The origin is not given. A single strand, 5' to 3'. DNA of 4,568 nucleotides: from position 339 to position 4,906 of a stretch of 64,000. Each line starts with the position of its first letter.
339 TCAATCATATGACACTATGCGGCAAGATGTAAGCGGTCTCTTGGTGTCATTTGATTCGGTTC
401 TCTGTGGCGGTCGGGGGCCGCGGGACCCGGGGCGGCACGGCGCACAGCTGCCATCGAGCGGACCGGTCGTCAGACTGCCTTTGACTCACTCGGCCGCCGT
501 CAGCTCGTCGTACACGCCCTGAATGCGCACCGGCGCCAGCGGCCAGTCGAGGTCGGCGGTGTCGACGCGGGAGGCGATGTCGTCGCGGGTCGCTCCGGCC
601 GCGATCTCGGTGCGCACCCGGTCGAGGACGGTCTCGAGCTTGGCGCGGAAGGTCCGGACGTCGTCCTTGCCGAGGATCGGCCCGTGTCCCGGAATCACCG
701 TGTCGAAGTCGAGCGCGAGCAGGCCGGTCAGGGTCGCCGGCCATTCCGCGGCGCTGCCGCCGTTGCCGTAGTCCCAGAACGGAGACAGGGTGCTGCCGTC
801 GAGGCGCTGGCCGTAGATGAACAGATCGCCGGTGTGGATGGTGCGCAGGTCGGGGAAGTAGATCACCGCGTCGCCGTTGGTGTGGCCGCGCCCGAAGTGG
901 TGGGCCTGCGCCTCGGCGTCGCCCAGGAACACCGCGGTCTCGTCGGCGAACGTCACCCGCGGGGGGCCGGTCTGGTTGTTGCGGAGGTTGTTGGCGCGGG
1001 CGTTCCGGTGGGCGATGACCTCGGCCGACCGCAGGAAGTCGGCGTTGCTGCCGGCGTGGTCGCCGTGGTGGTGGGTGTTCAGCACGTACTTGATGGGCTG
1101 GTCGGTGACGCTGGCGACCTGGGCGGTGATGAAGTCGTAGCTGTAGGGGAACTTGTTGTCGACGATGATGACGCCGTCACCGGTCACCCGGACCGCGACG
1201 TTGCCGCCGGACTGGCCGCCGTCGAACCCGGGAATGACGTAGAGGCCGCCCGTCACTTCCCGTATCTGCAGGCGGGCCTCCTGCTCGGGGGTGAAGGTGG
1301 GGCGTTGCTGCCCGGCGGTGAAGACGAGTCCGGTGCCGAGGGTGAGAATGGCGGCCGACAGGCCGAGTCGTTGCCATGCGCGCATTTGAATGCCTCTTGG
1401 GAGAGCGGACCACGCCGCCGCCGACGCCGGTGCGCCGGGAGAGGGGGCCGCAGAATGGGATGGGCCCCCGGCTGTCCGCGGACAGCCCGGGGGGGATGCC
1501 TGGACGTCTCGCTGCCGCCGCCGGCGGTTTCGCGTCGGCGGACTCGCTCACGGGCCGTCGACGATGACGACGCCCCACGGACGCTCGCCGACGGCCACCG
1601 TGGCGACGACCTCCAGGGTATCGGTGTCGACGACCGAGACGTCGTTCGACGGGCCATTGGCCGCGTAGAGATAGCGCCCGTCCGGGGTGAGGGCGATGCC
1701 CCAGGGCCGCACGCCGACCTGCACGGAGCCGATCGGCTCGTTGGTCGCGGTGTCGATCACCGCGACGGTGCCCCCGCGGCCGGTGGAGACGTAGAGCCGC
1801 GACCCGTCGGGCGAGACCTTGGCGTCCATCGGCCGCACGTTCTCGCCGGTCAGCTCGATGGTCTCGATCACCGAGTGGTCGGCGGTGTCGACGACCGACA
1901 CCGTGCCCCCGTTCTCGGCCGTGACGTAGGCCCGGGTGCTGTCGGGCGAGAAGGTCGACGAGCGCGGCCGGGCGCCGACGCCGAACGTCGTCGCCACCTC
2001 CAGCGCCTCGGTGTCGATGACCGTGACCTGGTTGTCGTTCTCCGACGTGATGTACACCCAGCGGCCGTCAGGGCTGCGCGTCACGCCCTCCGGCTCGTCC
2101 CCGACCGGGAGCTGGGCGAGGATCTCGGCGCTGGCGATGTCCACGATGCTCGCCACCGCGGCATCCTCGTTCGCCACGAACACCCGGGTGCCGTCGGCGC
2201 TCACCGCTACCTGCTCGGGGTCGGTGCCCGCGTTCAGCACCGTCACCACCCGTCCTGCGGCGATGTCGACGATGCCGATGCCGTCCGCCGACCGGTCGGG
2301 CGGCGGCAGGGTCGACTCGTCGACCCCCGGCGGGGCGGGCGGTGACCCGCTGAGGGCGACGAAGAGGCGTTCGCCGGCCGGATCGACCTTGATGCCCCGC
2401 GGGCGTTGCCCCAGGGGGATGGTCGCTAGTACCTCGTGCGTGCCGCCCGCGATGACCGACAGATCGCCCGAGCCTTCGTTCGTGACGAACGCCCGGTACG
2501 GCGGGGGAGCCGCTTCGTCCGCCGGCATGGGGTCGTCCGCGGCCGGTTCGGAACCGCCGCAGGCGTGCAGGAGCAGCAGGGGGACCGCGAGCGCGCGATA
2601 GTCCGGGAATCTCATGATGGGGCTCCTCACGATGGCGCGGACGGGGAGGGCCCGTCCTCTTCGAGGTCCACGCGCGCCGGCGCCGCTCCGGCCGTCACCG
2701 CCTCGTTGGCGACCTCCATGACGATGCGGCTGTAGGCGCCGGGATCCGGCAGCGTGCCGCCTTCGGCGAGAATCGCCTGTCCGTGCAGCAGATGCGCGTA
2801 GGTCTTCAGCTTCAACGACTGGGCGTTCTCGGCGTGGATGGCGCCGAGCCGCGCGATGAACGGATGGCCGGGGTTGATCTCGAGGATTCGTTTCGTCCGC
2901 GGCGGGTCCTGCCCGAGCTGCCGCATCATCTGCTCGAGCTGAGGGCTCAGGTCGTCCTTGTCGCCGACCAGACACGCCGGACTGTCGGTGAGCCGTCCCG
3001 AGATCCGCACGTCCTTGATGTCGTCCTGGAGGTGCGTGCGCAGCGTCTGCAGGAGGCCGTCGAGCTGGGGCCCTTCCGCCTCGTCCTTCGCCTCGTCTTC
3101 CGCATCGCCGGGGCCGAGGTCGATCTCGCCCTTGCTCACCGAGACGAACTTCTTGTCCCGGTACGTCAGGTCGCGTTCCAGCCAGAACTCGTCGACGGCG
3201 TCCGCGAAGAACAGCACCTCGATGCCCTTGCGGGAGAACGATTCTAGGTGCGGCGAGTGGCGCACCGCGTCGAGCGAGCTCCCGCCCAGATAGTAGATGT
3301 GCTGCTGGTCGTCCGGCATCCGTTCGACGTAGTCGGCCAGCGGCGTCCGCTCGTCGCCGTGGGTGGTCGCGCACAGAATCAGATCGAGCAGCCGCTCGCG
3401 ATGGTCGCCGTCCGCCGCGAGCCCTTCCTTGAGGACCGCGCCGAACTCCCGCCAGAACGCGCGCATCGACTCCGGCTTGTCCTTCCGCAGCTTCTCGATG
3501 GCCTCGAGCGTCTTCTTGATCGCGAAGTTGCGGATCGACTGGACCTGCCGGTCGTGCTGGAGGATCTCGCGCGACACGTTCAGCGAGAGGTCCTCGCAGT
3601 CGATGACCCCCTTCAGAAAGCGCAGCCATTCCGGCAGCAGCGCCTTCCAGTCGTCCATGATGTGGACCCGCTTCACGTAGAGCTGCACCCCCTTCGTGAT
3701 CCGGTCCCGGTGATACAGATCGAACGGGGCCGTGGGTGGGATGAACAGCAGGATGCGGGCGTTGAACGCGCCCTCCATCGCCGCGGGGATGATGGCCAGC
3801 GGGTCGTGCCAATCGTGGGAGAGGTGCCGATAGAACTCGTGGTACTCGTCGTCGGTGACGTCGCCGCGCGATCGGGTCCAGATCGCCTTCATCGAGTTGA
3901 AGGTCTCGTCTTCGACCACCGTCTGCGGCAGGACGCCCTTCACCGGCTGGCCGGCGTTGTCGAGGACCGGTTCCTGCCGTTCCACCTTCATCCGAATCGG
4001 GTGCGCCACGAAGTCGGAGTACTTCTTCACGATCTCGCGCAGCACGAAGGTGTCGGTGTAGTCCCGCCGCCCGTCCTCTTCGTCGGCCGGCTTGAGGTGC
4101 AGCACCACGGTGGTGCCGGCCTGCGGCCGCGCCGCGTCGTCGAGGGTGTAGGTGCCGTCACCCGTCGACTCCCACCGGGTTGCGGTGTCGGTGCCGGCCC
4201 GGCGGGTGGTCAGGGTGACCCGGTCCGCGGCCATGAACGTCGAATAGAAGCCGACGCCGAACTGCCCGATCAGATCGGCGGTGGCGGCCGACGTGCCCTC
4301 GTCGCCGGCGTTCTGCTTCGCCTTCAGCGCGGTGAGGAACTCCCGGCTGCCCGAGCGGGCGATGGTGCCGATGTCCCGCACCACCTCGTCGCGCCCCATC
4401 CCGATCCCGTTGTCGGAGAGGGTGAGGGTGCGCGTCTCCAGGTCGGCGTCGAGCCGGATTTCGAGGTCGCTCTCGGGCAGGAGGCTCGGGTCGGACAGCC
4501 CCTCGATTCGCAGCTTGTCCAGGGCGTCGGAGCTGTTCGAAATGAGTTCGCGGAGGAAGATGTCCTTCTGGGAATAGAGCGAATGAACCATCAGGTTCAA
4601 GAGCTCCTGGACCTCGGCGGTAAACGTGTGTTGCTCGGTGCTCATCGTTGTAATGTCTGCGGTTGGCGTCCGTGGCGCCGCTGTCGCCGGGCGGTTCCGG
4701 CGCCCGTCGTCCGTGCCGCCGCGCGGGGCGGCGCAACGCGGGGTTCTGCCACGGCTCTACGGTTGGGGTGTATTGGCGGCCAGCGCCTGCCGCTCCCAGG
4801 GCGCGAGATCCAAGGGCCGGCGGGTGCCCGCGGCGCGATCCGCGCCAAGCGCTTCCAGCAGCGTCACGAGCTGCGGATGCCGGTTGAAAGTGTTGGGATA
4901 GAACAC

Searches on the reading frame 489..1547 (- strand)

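Call 52: search_protein_families(library=pfam, proteins=[window:489-1547:-], max_evalue=0.0001)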
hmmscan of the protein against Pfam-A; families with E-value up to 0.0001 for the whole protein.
window:489-1547:- (353 aa): 1 family
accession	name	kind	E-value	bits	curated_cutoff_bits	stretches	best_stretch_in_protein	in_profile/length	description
PF00753.33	Lactamase_B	-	1.8e-17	64.3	22.7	1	115-288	6-196/196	Metallo-beta-lactamase superfamily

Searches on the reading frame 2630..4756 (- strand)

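Call 52: search_protein_families(library=pfam, proteins=[window:2630-4756:-], max_evalue=0.0001)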
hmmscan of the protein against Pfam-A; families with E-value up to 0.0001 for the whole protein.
window:2630-4756:- (709 aa): 2 families
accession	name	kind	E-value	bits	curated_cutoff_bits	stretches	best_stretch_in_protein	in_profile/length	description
PF00183.23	HSP90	-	4.9e-120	402.4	24.4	1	276-689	72-492/518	Hsp90 protein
PF13589.12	HATPase_c_3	-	2e-07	31.5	25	1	68-196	7-104/137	Histidine kinase-, DNA gyrase B-, and HSP90-like ATPase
